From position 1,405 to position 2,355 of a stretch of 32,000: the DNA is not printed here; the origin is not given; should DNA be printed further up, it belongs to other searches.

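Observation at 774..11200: Eight-gene operon coupling a TonB-dependent receptor and a YnjBCD-like ABC importer to three lipid-related membrane enzymes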

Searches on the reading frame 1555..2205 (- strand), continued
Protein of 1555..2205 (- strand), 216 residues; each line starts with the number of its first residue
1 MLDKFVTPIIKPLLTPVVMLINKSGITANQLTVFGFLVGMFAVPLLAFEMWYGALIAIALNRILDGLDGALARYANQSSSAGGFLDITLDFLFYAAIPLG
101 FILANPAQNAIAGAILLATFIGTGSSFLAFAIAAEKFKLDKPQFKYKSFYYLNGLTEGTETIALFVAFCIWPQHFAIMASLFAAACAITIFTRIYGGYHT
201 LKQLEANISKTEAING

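Call 68: get_annotated_region(hit=H31, flank=9000)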
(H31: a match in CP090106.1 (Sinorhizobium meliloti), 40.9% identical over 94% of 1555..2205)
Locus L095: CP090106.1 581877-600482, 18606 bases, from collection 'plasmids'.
description: Sinorhizobium meliloti strain Ak57 plasmid pSymB, complete sequence
organism: Sinorhizobium meliloti (NCBI taxid 382)
taxonomy: Bacteria; Pseudomonadota; Alphaproteobacteria; Hyphomicrobiales; Rhizobiaceae; Sinorhizobium; Sinorhizobium meliloti
host: -; source: Medicago,Cell culture,Plant nodule; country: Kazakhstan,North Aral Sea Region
typing (MOB-suite, as given by PLSDB): non-mobilizable
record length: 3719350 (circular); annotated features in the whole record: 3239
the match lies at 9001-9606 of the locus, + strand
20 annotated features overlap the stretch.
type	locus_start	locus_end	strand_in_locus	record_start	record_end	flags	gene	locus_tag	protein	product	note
CDS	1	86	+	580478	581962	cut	pstC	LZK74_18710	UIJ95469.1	phosphate ABC transporter permease subunit PstC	-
CDS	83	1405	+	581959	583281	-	pstA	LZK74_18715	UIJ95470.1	phosphate ABC transporter permease PstA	-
CDS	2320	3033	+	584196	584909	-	phoU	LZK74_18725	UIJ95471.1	phosphate signaling complex protein PhoU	-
CDS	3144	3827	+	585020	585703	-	phoB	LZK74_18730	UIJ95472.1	phosphate regulon transcriptional regulator PhoB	-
CDS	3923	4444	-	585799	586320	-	-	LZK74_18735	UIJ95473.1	GcrA family cell cycle regulator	-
CDS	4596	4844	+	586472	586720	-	-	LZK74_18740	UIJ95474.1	hypothetical protein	-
CDS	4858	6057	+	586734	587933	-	-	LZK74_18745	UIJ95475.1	aspartate aminotransferase family protein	-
CDS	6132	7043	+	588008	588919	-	argF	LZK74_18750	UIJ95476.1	ornithine carbamoyltransferase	-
CDS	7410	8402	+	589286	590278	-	-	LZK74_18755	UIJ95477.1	Hsp33 family molecular chaperone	-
CDS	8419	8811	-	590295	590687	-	apaG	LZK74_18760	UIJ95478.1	Co2+/Mg2+ efflux protein ApaG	-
CDS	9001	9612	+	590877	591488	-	-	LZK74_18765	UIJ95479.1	CDP-alcohol phosphatidyltransferase family protein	-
CDS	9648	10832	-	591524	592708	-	-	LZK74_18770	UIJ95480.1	O-succinylhomoserine sulfhydrylase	-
CDS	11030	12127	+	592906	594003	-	-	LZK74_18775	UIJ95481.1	2'-deoxycytidine 5'-triphosphate deaminase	-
CDS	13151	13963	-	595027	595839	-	-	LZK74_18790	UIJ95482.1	sterol desaturase family protein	-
CDS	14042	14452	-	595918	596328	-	-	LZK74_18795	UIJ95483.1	tellurite resistance TerB family protein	-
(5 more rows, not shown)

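Call 69: get_annotated_region(hit=H26, flank=9000)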
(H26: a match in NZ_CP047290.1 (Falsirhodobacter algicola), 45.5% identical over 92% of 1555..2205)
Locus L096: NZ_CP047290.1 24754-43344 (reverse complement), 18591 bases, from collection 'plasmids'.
description: Falsirhodobacter algicola strain PG104 plasmid unnamed1, complete sequence
organism: Falsirhodobacter algicola (NCBI taxid 2692330)
taxonomy: Bacteria; Pseudomonadota; Alphaproteobacteria; Rhodobacterales; Paracoccaceae; Falsirhodobacter; Falsirhodobacter algicola
host: -; source: Grateloupia sp.,single cell; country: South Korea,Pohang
typing (MOB-suite, as given by PLSDB): non-mobilizable
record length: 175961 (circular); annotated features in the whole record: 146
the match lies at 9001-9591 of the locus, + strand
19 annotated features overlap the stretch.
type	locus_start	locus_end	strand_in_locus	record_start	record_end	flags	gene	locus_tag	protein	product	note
CDS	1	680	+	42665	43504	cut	-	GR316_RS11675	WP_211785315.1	BadF/BadG/BcrA/BcrD ATPase family protein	-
CDS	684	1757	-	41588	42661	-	-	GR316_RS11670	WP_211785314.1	ABC transporter ATP-binding protein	-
CDS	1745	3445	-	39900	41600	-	-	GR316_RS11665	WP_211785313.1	iron ABC transporter permease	GO:0006826 - iron ion transport [Evidence IEA]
CDS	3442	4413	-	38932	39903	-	-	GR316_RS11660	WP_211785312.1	ABC transporter substrate-binding protein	-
CDS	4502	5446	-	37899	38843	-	-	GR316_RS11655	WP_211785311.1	glutathione S-transferase family protein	-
CDS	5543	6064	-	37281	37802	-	-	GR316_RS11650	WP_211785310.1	redoxin domain-containing protein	-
CDS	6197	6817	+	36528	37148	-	-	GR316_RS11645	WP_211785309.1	TetR/AcrR family transcriptional regulator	GO:0006355 - regulation of DNA-templated transcription [Evidence IEA]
CDS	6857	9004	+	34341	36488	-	-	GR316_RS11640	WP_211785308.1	bifunctional TVP38/TMEM64 family protein/FAD-dependent oxidoreductase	-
CDS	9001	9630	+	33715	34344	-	-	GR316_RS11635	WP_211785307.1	CDP-alcohol phosphatidyltransferase family protein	-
CDS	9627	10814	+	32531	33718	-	-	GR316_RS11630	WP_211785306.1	ABC transporter substrate-binding protein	-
CDS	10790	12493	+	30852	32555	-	-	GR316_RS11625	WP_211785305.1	ABC transporter permease subunit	GO:0055085 - transmembrane transport [Evidence IEA]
CDS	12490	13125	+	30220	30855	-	-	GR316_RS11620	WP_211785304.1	ATP-binding cassette domain-containing protein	-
CDS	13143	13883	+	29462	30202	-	-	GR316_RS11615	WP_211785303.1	VCBS repeat-containing protein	-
CDS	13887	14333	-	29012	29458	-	-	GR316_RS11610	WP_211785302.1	DUF302 domain-containing protein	-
CDS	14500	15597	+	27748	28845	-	-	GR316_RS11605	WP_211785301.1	FAD-dependent oxidoreductase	-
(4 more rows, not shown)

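Call 70: get_annotated_region(hit=H30, flank=9000)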
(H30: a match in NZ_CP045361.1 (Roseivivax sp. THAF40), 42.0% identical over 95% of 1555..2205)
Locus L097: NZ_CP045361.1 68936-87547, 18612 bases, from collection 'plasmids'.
description: Roseivivax sp. THAF40 plasmid pTHAF40_a, complete sequence
organism: Roseivivax sp. THAF40 (NCBI taxid 2587858)
taxonomy: Bacteria; Pseudomonadota; Alphaproteobacteria; Rhodobacterales; Roseobacteraceae; Roseivivax; Roseivivax sp. THAF40
host: -; source: pure culture,Surface of a polyethylene microplastic particle present in tank 6 of a marine aquarium ...; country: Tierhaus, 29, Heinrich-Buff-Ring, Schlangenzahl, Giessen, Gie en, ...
typing (MOB-suite, as given by PLSDB): non-mobilizable
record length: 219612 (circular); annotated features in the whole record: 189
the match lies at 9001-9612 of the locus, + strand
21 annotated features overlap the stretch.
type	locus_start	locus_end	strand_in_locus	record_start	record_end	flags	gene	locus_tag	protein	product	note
CDS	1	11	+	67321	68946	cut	-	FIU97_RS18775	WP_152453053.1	AMP-binding protein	-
CDS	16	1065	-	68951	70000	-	-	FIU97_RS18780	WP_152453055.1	hybrid-cluster NAD(P)-dependent oxidoreductase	-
CDS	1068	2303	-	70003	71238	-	-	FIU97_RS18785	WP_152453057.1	aromatic ring-hydroxylating dioxygenase subunit alpha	-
CDS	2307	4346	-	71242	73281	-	-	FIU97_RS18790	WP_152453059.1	NADH:flavin oxidoreductase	-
CDS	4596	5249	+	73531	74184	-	-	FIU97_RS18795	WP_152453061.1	paraquat-inducible protein A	-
CDS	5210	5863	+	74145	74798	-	-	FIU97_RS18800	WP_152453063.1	paraquat-inducible protein A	-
CDS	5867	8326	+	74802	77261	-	-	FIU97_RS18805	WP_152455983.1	MlaD family protein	-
CDS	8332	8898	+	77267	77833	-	-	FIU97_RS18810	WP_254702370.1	ABC-type transport auxiliary lipoprotein family protein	-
CDS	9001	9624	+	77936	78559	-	-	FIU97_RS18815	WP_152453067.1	CDP-alcohol phosphatidyltransferase family protein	GO:0008654 - phospholipid biosynthetic process [Evidence IEA]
CDS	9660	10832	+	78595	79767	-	-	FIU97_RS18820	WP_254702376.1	ABC transporter substrate-binding protein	-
CDS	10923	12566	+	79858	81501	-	-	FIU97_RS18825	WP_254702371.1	ABC transporter permease subunit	GO:0055085 - transmembrane transport [Evidence IEA]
CDS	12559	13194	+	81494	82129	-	-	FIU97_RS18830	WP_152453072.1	ATP-binding cassette domain-containing protein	-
CDS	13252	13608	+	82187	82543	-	-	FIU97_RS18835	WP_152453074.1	CidA/LrgA family protein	-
CDS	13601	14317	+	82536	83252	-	-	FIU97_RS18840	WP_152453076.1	LrgB family protein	-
CDS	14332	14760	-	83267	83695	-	-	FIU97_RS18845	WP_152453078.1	hypothetical protein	-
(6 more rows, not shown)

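Call 71: get_annotated_region(hit=H8, flank=10000)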
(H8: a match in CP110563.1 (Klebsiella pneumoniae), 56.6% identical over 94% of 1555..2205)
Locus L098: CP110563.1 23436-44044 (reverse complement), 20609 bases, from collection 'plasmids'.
description: Klebsiella pneumoniae strain INF355 plasmid pINF355, complete sequence
organism: Klebsiella pneumoniae (NCBI taxid 573)
taxonomy: Bacteria; Pseudomonadota; Gammaproteobacteria; Enterobacterales; Enterobacteriaceae; Klebsiella; Klebsiella pneumoniae
host: -; source: -; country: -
typing (MOB-suite, as given by PLSDB): non-mobilizable
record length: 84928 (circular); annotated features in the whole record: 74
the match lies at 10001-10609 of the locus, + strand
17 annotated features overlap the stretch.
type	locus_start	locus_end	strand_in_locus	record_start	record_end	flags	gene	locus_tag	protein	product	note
CDS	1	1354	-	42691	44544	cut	sppA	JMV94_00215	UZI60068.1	signal peptide peptidase SppA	-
CDS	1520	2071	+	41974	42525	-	-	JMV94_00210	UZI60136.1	NAD(P)H nitroreductase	-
CDS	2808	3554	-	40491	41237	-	-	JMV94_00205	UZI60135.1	phosphatase PAP2 family protein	-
CDS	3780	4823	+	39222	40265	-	selD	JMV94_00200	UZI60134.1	selenide, water dikinase SelD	-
CDS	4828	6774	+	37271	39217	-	-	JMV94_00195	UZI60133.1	DNA topoisomerase III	-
CDS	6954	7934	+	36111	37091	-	-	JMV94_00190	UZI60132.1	NAD(P)H-quinone oxidoreductase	-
CDS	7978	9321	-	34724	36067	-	gdhA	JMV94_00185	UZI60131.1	NADP-specific glutamate dehydrogenase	-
CDS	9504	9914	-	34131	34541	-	-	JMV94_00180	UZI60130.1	pyrimidine (deoxy)nucleoside triphosphate diphosphatase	-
CDS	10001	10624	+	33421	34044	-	-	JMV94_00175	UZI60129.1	CDP-alcohol phosphatidyltransferase family protein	-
CDS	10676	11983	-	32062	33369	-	-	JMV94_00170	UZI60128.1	sulfurtransferase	-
CDS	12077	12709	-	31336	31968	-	-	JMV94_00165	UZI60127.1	ATP-binding cassette domain-containing protein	-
CDS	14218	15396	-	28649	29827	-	-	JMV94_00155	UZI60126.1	ABC transporter substrate-binding protein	-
CDS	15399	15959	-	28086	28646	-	-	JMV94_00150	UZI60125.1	carboxymuconolactone decarboxylase family protein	-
CDS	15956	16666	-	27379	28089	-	-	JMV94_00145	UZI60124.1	TVP38/TMEM64 family protein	-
CDS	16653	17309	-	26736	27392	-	-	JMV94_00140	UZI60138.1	TVP38/TMEM64 family protein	-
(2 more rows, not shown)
